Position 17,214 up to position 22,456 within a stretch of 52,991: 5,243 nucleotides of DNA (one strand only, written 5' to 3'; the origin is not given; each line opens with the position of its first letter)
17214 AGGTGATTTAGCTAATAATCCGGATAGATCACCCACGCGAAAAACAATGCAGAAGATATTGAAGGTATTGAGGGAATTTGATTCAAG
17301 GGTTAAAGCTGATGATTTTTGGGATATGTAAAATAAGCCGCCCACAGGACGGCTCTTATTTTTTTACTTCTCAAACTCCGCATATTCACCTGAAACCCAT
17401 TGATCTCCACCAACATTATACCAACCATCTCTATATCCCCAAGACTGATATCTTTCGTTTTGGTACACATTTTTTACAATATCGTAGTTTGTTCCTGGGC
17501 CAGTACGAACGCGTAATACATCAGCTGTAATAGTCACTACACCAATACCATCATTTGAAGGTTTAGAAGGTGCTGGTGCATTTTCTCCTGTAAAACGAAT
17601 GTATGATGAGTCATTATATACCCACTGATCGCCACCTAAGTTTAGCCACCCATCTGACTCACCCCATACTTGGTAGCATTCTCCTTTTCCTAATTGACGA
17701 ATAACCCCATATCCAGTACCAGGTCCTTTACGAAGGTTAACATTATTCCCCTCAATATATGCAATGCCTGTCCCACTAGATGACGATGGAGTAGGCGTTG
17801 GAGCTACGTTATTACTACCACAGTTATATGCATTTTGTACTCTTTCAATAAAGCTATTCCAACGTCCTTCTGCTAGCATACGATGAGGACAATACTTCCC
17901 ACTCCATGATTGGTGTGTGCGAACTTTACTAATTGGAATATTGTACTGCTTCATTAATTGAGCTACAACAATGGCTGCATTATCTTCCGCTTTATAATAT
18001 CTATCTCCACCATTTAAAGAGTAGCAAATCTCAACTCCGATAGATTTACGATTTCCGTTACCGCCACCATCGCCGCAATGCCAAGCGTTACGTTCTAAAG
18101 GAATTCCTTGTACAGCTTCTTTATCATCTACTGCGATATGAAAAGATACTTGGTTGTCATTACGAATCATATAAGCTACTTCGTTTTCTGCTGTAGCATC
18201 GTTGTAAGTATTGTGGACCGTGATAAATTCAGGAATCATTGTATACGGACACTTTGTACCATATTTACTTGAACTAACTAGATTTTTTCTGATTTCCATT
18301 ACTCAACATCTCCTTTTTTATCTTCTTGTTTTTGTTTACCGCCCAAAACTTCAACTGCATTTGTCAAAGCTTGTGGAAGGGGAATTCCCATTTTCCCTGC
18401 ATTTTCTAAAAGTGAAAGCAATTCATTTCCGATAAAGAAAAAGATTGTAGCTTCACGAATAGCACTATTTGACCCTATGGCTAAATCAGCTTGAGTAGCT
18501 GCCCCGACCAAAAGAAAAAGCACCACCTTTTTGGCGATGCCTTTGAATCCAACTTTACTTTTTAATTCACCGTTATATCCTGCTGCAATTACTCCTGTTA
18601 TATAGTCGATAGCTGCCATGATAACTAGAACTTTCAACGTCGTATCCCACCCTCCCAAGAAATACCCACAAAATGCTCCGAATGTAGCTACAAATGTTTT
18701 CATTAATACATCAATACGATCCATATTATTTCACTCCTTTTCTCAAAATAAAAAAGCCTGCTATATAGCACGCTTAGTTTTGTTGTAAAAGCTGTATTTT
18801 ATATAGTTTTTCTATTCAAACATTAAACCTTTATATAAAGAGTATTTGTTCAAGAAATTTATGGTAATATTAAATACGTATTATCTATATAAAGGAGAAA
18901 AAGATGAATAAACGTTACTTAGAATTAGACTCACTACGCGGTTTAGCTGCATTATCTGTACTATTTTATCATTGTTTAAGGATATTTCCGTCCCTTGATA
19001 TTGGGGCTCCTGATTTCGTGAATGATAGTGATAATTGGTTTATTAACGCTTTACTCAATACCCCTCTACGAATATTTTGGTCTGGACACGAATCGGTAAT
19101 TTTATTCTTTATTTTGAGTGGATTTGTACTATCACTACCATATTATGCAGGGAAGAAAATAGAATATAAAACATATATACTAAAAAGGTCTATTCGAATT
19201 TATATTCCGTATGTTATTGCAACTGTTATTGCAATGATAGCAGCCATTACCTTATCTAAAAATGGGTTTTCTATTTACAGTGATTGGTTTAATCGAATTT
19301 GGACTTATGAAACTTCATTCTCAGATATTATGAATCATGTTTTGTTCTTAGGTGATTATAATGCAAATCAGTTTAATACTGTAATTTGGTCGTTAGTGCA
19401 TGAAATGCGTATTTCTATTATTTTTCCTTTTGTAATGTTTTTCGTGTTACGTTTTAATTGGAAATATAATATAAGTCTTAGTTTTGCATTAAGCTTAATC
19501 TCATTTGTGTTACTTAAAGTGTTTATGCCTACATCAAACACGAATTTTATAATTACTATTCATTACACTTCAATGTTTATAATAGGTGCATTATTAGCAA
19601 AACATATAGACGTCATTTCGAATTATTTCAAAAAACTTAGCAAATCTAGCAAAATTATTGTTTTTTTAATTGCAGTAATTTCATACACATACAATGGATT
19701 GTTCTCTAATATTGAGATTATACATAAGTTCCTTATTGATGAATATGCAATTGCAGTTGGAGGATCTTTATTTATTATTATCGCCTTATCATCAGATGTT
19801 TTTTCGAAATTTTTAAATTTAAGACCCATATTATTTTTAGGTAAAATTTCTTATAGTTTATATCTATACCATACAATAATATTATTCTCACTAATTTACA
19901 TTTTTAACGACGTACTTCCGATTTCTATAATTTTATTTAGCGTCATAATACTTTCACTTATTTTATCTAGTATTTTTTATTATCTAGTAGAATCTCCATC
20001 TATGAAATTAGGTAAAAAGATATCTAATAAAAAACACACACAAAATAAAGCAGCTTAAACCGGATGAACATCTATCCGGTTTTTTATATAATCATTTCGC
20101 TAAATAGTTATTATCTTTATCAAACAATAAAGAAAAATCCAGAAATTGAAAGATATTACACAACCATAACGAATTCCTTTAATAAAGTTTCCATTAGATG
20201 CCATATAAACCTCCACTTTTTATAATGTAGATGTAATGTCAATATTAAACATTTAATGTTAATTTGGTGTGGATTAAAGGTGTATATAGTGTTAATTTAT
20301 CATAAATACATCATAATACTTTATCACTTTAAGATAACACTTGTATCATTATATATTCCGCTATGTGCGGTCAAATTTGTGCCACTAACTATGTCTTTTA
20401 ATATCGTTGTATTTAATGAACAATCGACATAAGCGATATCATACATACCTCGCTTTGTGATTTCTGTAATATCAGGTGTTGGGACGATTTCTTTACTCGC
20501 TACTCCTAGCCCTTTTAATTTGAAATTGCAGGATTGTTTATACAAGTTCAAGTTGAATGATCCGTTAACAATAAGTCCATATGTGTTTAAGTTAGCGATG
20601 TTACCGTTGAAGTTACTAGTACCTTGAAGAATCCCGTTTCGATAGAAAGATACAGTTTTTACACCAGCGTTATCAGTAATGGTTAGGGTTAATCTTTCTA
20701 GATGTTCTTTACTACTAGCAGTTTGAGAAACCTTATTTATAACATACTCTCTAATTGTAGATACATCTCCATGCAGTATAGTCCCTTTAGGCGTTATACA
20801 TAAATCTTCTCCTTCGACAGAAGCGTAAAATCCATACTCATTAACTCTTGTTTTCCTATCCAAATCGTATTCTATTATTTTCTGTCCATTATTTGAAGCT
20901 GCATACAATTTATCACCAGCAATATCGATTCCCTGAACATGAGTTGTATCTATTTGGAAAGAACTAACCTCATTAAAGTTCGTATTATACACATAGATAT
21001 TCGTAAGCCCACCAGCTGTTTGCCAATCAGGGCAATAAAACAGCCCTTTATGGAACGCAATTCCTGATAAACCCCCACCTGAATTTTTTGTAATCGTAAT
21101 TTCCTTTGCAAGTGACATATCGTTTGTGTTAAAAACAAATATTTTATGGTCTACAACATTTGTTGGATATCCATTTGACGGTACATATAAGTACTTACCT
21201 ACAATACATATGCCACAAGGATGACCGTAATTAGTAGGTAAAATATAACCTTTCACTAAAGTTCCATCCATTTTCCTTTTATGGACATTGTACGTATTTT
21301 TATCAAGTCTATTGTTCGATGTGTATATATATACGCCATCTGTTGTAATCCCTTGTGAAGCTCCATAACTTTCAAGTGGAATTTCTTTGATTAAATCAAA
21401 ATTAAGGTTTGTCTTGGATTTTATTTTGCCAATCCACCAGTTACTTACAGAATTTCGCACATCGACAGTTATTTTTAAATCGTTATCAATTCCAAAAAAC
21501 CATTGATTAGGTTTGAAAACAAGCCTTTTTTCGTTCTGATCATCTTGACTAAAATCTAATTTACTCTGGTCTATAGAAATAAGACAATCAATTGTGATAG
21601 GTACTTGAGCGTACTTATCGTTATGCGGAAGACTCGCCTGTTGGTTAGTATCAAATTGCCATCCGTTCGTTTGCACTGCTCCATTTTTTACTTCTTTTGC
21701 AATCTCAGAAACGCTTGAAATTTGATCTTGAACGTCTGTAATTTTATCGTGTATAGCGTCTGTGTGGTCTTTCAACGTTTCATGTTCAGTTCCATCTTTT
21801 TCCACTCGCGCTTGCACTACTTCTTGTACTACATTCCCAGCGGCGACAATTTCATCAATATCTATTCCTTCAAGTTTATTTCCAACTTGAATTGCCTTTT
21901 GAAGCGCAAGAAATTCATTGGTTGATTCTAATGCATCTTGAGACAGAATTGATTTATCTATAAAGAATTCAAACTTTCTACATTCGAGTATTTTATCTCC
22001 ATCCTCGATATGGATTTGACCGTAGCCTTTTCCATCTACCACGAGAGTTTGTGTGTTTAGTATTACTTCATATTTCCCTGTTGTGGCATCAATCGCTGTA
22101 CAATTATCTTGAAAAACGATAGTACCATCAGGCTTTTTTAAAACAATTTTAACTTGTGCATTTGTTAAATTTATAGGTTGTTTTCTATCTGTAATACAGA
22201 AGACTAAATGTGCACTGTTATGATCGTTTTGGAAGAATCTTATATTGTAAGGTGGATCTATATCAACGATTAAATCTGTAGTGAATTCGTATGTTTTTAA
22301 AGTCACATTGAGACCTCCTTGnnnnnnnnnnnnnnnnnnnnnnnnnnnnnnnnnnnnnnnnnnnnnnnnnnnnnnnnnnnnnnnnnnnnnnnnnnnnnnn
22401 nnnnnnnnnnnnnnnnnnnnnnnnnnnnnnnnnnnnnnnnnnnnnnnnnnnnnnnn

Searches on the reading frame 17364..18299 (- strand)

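Call 85: search_protein_families(library=phrogs, proteins=[window:17364-18299:-], max_evalue=0.00001)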
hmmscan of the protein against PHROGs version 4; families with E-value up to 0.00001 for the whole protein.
window:17364-18299:- (311 aa): 15 families
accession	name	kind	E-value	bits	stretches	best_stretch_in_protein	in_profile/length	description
phrog_1794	-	lysis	8.7e-125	417.6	1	1-310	28-330/336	amidase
phrog_3088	-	lysis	4.3e-88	296.2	1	1-163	2-165/248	amidase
phrog_2338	-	lysis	7e-81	273.3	2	1-254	6-280/346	endolysin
phrog_833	-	lysis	8.8e-58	197.3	1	4-227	12-269/294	endolysin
phrog_670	-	lysis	1.9e-47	163.4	1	14-178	103-277/596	endolysin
phrog_9611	-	lysis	8.5e-45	154.3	1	1-163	1-174/246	endolysin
phrog_1493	-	lysis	4.2e-38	132.6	1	6-178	11-182/394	endolysin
phrog_16339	-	unknown function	2.3e-37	129.7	2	150-241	33-130/206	-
phrog_5182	-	lysis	1.1e-31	111.7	1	1-175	2-209/321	endolysin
phrog_18955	-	unknown function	6.5e-29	101.9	1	23-154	296-433/483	-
phrog_15001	-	lysis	1.1e-18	68.4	1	29-134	63-162/367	endolysin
phrog_19265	-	unknown function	1.6e-13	52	1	23-162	24-164/293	-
phrog_12609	-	lysis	5.9e-09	36.8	1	29-130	37-140/264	endolysin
phrog_7698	-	lysis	2.6e-08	35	1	24-174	25-171/316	endolysin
phrog_1110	-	lysis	1.3e-07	32.3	1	23-123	22-122/301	endolysin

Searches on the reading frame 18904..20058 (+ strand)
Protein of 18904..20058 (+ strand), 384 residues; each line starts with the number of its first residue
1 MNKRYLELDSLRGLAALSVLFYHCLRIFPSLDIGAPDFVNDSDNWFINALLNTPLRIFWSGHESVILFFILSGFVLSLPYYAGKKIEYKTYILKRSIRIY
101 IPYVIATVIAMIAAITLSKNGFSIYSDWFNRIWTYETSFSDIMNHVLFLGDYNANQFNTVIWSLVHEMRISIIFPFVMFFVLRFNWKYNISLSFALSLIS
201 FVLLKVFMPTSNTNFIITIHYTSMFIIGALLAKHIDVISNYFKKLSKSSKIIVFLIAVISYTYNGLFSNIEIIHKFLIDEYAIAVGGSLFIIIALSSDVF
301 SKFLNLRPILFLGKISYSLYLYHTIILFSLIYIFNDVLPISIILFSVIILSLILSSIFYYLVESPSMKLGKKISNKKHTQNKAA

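Call 61: search_protein_families(library=phrogs, proteins=[window:18904-20058:+], max_evalue=0.00001)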
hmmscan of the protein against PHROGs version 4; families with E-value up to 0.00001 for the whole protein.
window:18904-20058:+ (384 aa): 3 families
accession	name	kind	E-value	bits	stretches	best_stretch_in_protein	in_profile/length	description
phrog_3333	-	other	2.6e-42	146.1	1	1-379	2-367/372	O-acetyltransferase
phrog_6705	-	moron, auxiliary metabolic gene and host takeover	6.3e-12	45.6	1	67-378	42-352/647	O-antigen acetylase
phrog_13818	-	unknown function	1.6e-07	32.3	1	287-379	49-148/164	-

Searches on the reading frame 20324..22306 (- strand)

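Call 61: search_protein_families(library=phrogs, proteins=[window:20324-22306:-], max_evalue=0.00001)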
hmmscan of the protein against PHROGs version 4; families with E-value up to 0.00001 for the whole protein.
window:20324-22306:- (660 aa): 5 families
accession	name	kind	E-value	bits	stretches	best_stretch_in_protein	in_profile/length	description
phrog_3639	-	tail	3.9e-30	106.4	1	1-267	3-236/474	minor tail protein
phrog_21231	-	head and packaging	1.1e-09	38.5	1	10-201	7-195/492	virion structural protein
phrog_257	-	tail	3.8e-09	37.2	1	21-329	24-320/508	minor tail protein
phrog_23208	-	head and packaging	2.3e-08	33.6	1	19-198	17-206/840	virion structural protein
phrog_16573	-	unknown function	6.4e-08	33.4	1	24-147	23-145/163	-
